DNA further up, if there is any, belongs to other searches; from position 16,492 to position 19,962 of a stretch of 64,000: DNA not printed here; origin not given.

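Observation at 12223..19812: Compositional mosaic inside a single 2529-aa HCMP ORF: GC-rich 3' ~4.4 kb vs AT-richer 5' ~3.1 kb, with the switch near 16650-16750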

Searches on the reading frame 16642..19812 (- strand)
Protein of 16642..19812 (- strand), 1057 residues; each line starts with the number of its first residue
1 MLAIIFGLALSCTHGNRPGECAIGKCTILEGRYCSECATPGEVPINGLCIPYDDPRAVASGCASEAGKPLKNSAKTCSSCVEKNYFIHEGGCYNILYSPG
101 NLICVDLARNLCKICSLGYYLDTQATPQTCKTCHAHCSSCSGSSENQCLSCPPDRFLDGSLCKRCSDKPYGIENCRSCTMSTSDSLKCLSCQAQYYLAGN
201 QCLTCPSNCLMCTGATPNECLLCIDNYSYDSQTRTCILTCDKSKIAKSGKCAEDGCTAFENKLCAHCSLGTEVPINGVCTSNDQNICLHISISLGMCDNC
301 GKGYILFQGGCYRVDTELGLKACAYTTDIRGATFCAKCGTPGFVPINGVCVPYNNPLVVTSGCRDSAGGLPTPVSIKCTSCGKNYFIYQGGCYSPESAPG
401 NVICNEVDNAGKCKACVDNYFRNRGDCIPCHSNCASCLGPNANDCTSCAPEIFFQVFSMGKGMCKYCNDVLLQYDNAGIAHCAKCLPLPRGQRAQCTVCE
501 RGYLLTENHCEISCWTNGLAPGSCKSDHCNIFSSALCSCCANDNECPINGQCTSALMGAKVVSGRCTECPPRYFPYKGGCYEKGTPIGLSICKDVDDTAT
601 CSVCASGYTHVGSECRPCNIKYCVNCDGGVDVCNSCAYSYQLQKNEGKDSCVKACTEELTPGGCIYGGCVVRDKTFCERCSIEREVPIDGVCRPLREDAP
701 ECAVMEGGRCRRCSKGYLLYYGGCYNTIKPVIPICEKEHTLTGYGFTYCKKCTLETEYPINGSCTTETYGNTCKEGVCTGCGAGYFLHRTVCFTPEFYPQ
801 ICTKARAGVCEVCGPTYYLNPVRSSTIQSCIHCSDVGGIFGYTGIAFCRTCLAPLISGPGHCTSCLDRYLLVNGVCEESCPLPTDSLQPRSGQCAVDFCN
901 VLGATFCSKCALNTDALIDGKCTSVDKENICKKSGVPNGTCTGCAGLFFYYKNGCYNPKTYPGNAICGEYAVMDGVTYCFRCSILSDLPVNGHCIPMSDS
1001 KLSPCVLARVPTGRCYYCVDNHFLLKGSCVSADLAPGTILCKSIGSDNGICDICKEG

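Call 19: find_homologous_proteins(query=window:16642-19812:-)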
Query window:16642-19812:- (1057 aa): 13 proteins with E <= 0.001 among 4121 candidates.
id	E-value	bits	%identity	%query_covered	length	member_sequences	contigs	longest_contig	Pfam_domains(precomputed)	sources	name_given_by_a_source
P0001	0.0e+0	2524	99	100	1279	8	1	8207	PF03302.19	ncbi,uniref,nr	ncbi:Variant-specific surface protein [Giardia duodenalis]|uniref:Variant-specific surface protein n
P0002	1.9e-53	200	25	91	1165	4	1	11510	PF03302.19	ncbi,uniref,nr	ncbi:Variant-specific surface protein [Giardia duodenalis]|uniref:Variant-specific surface protein n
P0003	1.3e-47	181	26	91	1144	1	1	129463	PF03302.19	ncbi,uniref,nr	ncbi:Variant-specific surface protein [Giardia duodenalis]|uniref:Variant-specific surface protein n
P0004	4.5e-36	142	24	75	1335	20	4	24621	PF03302.19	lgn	-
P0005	4.2e-34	136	24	75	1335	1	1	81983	PF03302.19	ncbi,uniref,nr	ncbi:High cysteine membrane protein Group 1 [Giardia lamblia P15]|uniref:High cysteine membrane prot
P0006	2.2e-32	130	26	56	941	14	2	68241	PF03302.19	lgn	-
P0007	1.4e-23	101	26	43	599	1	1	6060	PF03302.19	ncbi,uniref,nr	ncbi:Variant-specific surface protein [Giardia duodenalis]|uniref:Variant-specific surface protein n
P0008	1.8e-14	71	35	14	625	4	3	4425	PF03302.19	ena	-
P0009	1.5e-9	55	24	61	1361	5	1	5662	PF03302.19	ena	-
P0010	3.1e-9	54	30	35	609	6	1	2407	PF03302.19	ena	-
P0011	7.1e-6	42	23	67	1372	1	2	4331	PF03302.19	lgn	-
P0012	1.5e-5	41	31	10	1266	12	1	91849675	PF15913.11,PF14843.12,PF03302.19,PF16470.11,PF01483.28,PF00082.28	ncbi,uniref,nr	ncbi:furin [Ixodes scapularis]|uniref:furin n=1 Tax=Ixodes scapularis TaxID=6945 RepID=UPI001A9D188D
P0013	7.7e-4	36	26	33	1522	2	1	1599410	PF14843.12,PF03302.19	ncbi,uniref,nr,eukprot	ncbi:zinc finger lsd1 subclass family protein (macronuclear) [Tetrahymena thermophila SB210]|uniref:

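Call 21: find_encoding_contigs(protein=P0001, flank=10000)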
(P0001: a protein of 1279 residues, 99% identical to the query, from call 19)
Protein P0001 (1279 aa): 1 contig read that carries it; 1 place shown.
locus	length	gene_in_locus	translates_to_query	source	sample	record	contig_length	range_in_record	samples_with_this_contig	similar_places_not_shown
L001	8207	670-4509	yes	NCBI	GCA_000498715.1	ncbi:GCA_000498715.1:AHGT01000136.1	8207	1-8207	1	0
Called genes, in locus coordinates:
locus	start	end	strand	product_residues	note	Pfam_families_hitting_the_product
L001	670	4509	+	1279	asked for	PF03302:VSP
